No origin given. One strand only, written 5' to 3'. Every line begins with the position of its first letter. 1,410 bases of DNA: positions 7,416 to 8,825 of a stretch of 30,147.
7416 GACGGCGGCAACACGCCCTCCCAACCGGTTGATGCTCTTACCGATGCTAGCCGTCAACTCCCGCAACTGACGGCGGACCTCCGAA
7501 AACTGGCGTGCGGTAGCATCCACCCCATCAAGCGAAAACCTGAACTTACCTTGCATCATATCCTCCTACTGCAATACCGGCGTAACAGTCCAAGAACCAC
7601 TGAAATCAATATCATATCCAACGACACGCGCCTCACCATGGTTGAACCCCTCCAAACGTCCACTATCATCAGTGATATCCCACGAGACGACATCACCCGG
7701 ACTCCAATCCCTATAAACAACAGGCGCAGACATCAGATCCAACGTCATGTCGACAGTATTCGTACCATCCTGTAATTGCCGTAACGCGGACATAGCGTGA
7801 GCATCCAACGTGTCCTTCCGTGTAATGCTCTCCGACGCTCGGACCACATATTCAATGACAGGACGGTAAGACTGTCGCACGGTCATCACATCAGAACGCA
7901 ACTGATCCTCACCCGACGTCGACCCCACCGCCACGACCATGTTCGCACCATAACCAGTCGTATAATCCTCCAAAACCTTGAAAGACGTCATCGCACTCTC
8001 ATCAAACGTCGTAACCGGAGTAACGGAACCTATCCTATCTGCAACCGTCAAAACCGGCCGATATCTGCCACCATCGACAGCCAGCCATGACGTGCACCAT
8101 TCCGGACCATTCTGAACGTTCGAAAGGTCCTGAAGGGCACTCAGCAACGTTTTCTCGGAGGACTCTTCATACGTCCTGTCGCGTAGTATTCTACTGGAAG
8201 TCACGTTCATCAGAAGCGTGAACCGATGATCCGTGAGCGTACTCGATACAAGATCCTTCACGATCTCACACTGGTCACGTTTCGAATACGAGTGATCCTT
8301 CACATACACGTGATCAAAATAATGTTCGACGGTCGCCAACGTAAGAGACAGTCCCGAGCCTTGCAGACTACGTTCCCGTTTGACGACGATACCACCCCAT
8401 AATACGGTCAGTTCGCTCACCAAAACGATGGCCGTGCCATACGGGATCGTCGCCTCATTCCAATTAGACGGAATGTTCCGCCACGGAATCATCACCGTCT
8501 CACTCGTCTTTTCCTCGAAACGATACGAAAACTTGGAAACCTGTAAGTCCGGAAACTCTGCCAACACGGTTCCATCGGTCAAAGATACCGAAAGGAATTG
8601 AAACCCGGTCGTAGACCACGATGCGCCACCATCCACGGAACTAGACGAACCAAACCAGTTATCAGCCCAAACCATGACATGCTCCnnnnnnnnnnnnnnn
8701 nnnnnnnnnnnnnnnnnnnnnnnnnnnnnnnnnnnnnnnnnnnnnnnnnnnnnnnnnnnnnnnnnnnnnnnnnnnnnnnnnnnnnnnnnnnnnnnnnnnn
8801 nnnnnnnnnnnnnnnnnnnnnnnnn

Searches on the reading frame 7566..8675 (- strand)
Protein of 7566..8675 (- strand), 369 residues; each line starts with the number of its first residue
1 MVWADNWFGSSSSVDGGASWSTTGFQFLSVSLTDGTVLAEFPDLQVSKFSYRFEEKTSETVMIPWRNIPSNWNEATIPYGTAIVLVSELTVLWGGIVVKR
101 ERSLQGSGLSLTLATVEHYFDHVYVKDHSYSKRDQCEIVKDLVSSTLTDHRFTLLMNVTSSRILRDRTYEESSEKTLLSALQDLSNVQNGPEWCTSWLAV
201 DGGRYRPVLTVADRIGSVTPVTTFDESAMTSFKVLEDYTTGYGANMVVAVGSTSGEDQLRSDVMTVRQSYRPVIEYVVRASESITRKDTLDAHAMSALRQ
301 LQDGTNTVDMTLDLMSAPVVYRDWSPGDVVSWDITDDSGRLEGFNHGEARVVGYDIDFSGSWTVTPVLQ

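Call 6: search_protein_families(library=phrogs, proteins=[window:7566-8675:-], max_evalue=0.01)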
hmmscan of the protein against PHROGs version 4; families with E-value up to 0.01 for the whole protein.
window:7566-8675:- (369 aa): 1 family
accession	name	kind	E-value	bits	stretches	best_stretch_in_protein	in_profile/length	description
phrog_1885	-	tail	5.8e-21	75.2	1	69-357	63-365/1033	minor tail protein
